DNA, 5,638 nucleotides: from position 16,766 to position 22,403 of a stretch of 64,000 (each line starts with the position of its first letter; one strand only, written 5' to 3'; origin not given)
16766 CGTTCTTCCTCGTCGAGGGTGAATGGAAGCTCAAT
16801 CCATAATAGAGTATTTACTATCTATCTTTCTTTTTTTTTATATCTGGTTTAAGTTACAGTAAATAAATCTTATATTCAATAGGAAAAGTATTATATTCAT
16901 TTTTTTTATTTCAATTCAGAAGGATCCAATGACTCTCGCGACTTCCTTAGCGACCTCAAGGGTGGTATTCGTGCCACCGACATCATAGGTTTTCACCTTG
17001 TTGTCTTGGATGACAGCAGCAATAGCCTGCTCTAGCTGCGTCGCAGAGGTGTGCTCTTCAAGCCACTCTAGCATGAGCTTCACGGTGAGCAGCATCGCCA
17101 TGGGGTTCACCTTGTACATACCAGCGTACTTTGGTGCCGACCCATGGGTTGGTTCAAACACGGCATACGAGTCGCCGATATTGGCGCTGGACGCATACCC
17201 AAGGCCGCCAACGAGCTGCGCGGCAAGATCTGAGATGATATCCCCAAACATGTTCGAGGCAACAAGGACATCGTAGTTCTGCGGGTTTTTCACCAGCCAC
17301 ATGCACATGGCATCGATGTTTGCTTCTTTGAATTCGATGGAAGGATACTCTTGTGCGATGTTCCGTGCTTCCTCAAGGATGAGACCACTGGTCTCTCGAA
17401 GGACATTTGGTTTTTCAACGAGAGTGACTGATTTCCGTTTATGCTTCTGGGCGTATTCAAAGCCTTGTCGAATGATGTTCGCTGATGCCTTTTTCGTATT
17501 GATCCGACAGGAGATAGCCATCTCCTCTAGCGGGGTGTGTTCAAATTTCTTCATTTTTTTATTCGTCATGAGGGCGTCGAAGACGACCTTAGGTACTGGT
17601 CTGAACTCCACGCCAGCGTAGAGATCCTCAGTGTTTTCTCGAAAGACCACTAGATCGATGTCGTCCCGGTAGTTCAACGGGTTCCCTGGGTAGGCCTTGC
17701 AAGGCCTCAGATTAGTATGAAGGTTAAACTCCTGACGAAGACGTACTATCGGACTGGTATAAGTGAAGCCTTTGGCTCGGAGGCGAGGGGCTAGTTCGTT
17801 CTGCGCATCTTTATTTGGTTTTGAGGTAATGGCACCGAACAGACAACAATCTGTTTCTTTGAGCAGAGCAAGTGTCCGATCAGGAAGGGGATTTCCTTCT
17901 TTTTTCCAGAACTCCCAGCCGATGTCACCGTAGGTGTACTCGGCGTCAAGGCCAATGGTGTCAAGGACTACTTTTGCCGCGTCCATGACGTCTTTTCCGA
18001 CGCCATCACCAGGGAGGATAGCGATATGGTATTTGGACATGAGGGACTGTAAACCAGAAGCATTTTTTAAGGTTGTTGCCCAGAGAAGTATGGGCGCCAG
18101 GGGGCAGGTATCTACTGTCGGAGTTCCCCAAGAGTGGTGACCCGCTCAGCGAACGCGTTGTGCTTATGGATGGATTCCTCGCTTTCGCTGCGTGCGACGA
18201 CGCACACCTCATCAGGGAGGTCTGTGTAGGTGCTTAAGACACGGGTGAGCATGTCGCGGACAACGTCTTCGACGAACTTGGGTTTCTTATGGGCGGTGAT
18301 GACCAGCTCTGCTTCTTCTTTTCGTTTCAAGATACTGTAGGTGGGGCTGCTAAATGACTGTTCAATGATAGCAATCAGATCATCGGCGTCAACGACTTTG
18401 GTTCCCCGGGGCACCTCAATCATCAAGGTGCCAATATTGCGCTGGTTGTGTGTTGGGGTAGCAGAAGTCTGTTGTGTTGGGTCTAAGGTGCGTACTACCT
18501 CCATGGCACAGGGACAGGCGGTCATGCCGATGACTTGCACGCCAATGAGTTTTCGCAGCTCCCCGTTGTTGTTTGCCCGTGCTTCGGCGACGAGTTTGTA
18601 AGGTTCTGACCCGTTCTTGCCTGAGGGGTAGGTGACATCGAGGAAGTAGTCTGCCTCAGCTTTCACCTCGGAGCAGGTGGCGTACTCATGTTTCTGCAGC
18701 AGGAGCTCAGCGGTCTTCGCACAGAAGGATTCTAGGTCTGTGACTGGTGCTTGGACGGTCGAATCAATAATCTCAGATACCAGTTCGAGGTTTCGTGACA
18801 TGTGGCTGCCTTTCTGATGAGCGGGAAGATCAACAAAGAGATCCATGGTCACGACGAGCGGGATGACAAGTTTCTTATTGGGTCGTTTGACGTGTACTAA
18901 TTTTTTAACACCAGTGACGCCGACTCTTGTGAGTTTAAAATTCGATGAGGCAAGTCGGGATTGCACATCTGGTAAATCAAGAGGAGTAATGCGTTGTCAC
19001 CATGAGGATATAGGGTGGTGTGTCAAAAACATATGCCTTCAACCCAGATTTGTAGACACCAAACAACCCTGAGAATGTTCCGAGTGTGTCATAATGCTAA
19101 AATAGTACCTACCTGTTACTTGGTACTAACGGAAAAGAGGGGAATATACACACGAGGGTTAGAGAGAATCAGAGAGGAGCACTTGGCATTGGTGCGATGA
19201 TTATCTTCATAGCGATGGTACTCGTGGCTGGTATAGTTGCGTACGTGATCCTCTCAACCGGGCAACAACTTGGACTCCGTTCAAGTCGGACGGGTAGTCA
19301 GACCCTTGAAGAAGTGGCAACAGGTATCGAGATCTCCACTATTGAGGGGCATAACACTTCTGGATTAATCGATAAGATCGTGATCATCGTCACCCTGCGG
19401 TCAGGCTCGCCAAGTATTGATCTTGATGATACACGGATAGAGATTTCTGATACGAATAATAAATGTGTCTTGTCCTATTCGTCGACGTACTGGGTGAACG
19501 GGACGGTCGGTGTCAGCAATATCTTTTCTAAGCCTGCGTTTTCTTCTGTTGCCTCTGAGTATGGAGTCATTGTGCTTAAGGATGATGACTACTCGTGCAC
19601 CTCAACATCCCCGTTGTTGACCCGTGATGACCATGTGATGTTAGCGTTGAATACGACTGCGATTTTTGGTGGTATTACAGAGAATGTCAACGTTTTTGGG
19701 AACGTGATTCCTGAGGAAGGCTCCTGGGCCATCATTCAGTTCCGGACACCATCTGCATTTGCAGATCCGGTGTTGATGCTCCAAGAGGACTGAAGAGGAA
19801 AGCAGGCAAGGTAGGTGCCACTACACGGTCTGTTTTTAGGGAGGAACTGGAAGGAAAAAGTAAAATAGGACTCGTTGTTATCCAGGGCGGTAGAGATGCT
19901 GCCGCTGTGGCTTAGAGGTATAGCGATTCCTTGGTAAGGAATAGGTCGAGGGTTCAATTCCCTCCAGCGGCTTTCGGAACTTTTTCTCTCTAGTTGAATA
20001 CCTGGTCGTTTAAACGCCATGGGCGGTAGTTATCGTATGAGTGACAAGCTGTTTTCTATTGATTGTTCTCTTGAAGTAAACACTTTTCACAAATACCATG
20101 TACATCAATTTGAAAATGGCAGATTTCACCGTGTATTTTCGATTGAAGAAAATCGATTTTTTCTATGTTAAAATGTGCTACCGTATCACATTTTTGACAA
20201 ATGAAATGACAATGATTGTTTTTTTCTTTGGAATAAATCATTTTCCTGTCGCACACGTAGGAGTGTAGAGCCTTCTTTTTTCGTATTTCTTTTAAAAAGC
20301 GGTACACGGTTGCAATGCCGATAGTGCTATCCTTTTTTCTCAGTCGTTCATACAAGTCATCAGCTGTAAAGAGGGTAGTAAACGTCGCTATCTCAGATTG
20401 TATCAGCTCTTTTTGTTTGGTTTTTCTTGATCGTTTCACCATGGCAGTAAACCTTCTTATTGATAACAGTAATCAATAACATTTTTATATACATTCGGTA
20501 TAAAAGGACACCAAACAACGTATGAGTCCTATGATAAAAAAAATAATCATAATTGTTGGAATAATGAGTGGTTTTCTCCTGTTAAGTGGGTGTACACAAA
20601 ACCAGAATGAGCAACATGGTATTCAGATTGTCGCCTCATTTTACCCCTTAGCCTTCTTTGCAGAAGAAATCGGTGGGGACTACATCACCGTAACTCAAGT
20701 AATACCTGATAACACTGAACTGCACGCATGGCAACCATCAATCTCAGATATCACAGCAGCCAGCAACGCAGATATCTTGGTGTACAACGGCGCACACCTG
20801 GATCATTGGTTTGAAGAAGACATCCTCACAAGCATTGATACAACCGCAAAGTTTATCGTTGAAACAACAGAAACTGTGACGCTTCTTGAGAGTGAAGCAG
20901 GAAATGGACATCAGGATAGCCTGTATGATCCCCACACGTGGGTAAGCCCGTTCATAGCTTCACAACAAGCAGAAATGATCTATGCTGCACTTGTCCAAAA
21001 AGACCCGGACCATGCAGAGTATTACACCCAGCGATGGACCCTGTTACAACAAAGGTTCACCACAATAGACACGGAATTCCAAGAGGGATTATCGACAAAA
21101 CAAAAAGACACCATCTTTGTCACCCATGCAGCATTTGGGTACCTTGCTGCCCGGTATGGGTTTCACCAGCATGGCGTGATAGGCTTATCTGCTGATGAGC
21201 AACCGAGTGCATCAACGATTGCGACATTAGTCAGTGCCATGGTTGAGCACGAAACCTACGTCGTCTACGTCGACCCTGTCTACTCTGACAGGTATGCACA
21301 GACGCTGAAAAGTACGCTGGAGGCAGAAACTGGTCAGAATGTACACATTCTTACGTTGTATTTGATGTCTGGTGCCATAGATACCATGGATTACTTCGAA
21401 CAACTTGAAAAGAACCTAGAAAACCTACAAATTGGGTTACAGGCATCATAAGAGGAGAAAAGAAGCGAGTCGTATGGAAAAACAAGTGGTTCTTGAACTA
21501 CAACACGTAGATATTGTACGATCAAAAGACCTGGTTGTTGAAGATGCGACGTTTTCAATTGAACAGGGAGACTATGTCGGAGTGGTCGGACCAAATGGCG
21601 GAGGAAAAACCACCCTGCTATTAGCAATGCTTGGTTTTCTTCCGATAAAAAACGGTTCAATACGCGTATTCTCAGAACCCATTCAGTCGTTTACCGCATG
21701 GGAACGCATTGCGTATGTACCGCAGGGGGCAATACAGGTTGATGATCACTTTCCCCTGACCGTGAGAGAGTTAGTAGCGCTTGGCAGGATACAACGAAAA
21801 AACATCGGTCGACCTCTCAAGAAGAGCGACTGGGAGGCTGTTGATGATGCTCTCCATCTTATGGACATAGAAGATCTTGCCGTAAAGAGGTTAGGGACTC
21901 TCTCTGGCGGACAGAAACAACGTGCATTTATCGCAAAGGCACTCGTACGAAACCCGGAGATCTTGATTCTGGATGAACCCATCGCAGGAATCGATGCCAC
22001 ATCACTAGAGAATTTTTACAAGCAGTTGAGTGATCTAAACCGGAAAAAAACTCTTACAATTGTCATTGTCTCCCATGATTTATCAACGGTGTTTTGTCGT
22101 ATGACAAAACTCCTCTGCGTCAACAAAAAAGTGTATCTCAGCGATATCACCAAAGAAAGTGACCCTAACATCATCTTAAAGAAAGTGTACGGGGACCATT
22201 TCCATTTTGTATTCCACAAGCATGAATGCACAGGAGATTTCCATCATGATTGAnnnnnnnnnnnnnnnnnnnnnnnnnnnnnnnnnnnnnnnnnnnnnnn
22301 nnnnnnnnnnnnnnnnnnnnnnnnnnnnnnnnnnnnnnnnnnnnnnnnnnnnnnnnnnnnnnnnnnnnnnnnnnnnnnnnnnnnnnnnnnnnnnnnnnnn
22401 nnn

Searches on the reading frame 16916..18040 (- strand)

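Call 76: search_protein_families(library=pfam, proteins=[window:16916-18040:-], max_evalue=0.000001)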
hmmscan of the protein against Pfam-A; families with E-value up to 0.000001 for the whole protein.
window:16916-18040:- (374 aa): 1 family
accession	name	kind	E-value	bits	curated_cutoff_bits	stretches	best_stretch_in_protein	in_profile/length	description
PF00180.25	Iso_dh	-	2e-87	294.1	27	1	5-366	1-347/348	Isocitrate/isopropylmalate dehydrogenase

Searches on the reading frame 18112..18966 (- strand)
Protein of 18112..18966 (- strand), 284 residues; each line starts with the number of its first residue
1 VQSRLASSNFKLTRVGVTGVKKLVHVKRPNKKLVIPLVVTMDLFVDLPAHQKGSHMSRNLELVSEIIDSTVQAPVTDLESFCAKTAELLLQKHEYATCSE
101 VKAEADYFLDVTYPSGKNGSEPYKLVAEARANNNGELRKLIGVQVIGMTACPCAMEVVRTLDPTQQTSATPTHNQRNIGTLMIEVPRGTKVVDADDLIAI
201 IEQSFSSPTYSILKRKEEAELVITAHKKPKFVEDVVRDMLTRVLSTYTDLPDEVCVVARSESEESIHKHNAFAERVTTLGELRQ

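Call 76: search_protein_families(library=pfam, proteins=[window:18112-18966:-], max_evalue=0.000001)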
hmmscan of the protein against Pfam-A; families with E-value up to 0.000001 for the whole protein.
window:18112-18966:- (284 aa): 1 family
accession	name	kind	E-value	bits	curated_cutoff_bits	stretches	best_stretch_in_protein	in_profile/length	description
PF02649.19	GCHY-1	-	7.5e-71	239.1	25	1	2-273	5-260/260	Type I GTP cyclohydrolase folE2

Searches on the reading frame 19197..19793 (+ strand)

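Call 51: search_protein_families(library=pfam, proteins=[window:19197-19793:+], max_evalue=0.00001)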
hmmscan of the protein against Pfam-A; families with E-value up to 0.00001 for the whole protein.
window:19197-19793:+ (198 aa): 1 family
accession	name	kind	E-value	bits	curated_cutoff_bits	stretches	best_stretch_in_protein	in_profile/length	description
PF01917.21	Arch_flagellin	-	3e-26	93.1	29.5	1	1-182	8-162/162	Archaebacterial flagellin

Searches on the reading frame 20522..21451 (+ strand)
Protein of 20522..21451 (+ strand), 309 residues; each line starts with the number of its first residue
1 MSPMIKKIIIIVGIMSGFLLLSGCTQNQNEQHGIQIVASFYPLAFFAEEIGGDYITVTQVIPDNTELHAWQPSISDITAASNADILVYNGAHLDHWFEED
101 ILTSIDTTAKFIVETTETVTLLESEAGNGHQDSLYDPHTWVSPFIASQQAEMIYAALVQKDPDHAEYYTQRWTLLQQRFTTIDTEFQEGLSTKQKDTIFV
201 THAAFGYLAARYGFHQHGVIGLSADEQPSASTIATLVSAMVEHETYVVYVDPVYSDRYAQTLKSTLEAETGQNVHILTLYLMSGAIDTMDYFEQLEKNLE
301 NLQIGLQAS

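Call 51: search_protein_families(library=pfam, proteins=[window:20522-21451:+], max_evalue=0.00001)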
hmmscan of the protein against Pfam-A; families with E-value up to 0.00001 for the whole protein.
window:20522-21451:+ (309 aa): 1 family
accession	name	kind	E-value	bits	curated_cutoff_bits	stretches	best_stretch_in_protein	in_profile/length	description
PF01297.22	ZnuA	-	9.8e-66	222.4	29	1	36-303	1-261/263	Zinc-uptake complex component A periplasmic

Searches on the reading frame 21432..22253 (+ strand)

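Call 51: search_protein_families(library=pfam, proteins=[window:21432-22253:+], max_evalue=0.00001)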
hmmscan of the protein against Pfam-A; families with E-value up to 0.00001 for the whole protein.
window:21432-22253:+ (273 aa): 2 families
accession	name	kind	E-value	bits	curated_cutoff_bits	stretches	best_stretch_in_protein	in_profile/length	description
PF00005.33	ABC_tran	-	3.9e-27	96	25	1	37-185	2-137/137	ABC transporter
PF13304.12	AAA_21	-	2.3e-08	34.9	27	0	153-218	234-301/304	AAA domain, putative AbiEii toxin, Type IV TA system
